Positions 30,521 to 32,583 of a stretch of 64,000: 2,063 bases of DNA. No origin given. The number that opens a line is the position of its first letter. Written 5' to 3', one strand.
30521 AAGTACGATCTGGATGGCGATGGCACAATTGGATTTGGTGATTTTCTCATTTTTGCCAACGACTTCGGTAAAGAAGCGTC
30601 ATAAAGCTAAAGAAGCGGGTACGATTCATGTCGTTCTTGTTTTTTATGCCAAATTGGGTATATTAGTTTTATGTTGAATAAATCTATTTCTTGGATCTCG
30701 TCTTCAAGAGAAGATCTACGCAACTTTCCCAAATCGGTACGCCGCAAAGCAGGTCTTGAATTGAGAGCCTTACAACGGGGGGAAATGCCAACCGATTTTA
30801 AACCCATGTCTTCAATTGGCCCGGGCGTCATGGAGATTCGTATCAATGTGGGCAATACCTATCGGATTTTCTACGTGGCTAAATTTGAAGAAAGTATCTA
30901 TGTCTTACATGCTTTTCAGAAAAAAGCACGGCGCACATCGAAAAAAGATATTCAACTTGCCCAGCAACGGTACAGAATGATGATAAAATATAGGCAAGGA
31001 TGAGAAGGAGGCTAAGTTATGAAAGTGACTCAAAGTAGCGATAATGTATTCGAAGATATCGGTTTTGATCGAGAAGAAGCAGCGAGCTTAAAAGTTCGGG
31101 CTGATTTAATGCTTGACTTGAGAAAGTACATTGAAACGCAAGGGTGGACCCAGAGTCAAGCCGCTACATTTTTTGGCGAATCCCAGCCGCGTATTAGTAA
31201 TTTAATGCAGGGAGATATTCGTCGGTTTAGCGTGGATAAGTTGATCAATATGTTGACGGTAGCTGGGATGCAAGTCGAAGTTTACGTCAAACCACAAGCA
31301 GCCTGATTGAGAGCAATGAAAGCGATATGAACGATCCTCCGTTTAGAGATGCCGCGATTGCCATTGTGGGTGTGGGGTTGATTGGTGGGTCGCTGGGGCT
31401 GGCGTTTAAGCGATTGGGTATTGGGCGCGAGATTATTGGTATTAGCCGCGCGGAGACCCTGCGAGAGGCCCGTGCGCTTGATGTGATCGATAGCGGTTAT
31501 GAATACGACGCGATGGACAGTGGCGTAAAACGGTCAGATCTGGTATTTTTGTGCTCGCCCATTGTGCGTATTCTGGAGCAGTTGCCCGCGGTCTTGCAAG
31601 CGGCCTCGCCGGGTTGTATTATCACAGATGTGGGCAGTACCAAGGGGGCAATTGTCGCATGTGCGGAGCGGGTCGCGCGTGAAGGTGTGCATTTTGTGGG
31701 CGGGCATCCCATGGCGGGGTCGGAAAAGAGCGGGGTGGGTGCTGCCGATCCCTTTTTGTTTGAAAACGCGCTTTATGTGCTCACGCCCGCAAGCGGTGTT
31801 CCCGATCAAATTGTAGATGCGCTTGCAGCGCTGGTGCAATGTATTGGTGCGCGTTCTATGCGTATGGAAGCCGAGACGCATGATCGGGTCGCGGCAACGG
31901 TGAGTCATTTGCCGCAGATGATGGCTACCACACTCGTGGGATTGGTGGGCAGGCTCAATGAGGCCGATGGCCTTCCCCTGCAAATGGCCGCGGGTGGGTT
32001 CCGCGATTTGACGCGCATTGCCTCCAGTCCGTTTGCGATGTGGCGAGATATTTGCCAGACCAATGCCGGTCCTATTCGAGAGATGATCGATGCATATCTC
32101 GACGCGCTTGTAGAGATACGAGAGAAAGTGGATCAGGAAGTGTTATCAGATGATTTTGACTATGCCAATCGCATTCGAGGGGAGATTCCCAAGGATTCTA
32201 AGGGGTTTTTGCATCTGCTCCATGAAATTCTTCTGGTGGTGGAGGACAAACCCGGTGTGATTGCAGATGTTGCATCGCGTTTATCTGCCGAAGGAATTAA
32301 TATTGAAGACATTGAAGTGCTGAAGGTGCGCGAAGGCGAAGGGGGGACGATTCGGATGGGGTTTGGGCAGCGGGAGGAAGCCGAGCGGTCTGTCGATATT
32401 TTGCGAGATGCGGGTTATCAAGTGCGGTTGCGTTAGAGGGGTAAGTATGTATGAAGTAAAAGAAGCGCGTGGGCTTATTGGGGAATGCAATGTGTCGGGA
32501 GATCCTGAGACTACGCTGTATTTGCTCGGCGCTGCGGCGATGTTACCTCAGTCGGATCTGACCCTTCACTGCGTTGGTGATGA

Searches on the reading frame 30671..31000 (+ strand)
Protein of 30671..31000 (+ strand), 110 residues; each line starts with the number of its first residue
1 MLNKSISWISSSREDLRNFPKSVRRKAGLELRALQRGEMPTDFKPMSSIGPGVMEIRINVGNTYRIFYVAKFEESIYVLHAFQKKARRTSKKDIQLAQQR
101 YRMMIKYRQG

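Call 6: search_protein_families(library=pfam, proteins=[window:30671-31000:+], max_evalue=0.01)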
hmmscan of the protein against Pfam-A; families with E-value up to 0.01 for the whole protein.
window:30671-31000:+ (110 aa): 2 families
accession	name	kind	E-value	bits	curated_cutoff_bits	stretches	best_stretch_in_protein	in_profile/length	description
PF05973.20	Gp49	-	4.1e-26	91.3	23.9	1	14-101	1-89/90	Phage derived protein Gp49-like (DUF891)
PF24732.2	ParE_like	-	0.0037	17.7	24.4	0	21-68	1-47/67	ParE-like toxin domain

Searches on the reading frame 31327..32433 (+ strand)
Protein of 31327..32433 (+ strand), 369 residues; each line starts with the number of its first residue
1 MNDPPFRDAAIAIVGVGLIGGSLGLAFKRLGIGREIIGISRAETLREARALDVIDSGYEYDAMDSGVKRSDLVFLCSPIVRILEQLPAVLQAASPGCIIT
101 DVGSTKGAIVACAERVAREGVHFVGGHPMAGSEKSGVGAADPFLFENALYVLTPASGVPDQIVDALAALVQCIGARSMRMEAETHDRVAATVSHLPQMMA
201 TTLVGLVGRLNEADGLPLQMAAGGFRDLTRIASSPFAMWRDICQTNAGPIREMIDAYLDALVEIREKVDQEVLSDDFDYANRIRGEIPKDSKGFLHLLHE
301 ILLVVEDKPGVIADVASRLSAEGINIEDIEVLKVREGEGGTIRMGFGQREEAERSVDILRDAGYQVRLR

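Call 4: search_protein_families(library=ncbifam, proteins=[window:31327-32433:+], max_evalue=0.01)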
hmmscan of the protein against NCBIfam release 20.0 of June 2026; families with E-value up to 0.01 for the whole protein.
window:31327-32433:+ (369 aa): 23 families
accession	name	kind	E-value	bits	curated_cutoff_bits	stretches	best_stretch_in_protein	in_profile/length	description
NF005107.0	PRK06545.1-5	equivalog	5.7e-92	308.5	414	1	10-366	4-364/367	prephenate dehydrogenase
NF005106.0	PRK06545.1-4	equivalog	1e-64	219.1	569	1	11-361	4-357/363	prephenate dehydrogenase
NF005105.0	PRK06545.1-3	equivalog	6.5e-63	212.7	524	1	10-366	4-364/367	prephenate dehydrogenase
NF011381.1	PRK14806.1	equivalog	4.2e-62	210.4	902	1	10-271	5-265/733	bifunctional prephenate dehydrogenase/3-phosphoshikimate 1-carboxyvinyltransferase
NF005694.0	PRK07502.1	equivalog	2.6e-60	204.2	409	1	10-285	8-286/310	prephenate/arogenate dehydrogenase family protein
NF005104.0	PRK06545.1-1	equivalog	1.5e-59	202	713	1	11-354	5-350/366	prephenate dehydrogenase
NF005650.0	PRK07417.1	equivalog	1.1e-52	179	290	1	10-271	3-259/281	prephenate/arogenate dehydrogenase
NF006307.0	PRK08507.1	equivalog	4.9e-51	173.5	295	1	11-272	3-257/275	prephenate dehydrogenase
NF005111.0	PRK06545.2-3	equivalog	1.4e-50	172.3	344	1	9-365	14-368/371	prephenate dehydrogenase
NF005112.0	PRK06545.2-4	subfamily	2.2e-44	152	294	1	10-333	4-322/356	prephenate dehydrogenase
NF005108.0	PRK06545.1-6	equivalog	3.1e-44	151.3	327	1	9-272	11-268/321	prephenate dehydrogenase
NF005109.0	PRK06545.2-1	equivalog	3.6e-39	134.9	397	1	12-367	5-360/361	prephenate dehydrogenase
NF005110.0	PRK06545.2-2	equivalog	6.9e-36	124.3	385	1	9-367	71-422/423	prephenate dehydrogenase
NF005113.0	PRK06545.2-5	equivalog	5.6e-22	78.2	497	2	168-333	179-347/378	prephenate dehydrogenase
NF006411.0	PRK08655.1-5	equivalog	1.2e-08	34.3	464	1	15-199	10-180/443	prephenate dehydrogenase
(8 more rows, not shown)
